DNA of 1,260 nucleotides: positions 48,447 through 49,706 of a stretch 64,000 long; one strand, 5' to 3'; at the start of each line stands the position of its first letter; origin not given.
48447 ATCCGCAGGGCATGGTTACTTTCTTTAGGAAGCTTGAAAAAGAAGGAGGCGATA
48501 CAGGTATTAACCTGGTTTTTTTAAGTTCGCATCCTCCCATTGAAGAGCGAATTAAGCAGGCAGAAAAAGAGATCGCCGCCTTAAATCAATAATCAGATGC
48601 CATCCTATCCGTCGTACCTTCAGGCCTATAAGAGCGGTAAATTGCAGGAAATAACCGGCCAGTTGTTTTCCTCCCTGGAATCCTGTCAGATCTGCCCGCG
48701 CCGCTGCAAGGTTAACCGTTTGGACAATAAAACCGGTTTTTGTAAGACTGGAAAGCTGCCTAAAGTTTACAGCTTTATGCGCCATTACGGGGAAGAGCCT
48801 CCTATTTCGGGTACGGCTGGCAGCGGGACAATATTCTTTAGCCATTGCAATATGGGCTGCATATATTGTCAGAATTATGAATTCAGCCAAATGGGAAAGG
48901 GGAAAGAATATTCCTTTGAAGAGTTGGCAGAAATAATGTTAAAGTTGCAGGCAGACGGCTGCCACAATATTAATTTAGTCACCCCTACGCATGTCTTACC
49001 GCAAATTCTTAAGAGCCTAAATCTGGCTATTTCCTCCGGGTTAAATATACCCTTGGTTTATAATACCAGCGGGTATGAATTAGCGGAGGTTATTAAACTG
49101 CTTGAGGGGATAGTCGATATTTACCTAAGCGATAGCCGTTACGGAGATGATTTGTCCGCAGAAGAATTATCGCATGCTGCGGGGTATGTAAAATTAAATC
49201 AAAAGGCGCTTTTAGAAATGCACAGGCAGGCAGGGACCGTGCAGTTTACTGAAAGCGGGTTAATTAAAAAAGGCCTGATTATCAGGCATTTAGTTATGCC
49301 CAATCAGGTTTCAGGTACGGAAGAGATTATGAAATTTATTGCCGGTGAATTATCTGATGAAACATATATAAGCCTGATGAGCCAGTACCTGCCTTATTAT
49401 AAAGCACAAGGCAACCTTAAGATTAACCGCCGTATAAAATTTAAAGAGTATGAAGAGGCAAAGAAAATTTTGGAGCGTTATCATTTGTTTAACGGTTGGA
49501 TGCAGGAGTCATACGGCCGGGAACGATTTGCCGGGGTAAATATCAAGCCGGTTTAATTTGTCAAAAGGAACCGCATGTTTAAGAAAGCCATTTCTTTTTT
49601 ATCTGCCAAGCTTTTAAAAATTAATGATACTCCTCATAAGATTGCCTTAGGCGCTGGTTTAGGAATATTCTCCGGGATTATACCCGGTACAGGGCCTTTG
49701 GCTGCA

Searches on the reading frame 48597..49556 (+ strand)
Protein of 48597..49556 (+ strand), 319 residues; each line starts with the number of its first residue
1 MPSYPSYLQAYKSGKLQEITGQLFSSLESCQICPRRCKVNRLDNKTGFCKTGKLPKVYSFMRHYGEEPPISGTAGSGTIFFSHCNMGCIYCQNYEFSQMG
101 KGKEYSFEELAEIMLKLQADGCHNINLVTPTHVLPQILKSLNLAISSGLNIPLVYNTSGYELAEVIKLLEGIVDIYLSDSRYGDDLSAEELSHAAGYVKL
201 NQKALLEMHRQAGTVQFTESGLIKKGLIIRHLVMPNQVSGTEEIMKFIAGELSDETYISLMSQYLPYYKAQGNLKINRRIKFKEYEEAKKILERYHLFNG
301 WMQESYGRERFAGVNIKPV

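Call 15: find_encoding_contigs(protein=window:48597-49556:+, flank=10000, max_places=1)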
Protein window:48597-49556:+ (319 aa): 3 contigs read that carry it; 1 place shown.
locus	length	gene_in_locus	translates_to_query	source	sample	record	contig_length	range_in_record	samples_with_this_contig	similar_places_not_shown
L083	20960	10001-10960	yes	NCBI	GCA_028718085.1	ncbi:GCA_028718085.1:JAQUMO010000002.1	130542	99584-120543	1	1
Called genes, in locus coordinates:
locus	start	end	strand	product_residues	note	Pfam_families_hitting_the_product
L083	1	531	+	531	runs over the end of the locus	PF01637:ATPase_2 (weak)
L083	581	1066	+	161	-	PF00149:Metallophos, PF12850:Metallophos_2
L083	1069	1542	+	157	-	PF01230:HIT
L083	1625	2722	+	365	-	PF01966:HD, PF13286:HD_assoc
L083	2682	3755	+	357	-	PF13487:HD_5, PF01966:HD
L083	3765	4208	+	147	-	PF05036:SPOR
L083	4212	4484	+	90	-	-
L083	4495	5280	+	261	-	PF08239:SH3_3 (weak), PF06347:SH3_4 (weak), PF08239:SH3_3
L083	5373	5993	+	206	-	PF02163:Peptidase_M50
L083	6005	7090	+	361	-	PF00465:Fe-ADH, PF13685:Fe-ADH_2, PF01761:DHQ_synthase, PF24621:DHQS_C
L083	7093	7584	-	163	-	-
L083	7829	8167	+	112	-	PF07238:PilZ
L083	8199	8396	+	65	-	-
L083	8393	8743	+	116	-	PF07238:PilZ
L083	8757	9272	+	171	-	PF14385:DUF4416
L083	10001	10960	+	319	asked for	PF04055:Radical_SAM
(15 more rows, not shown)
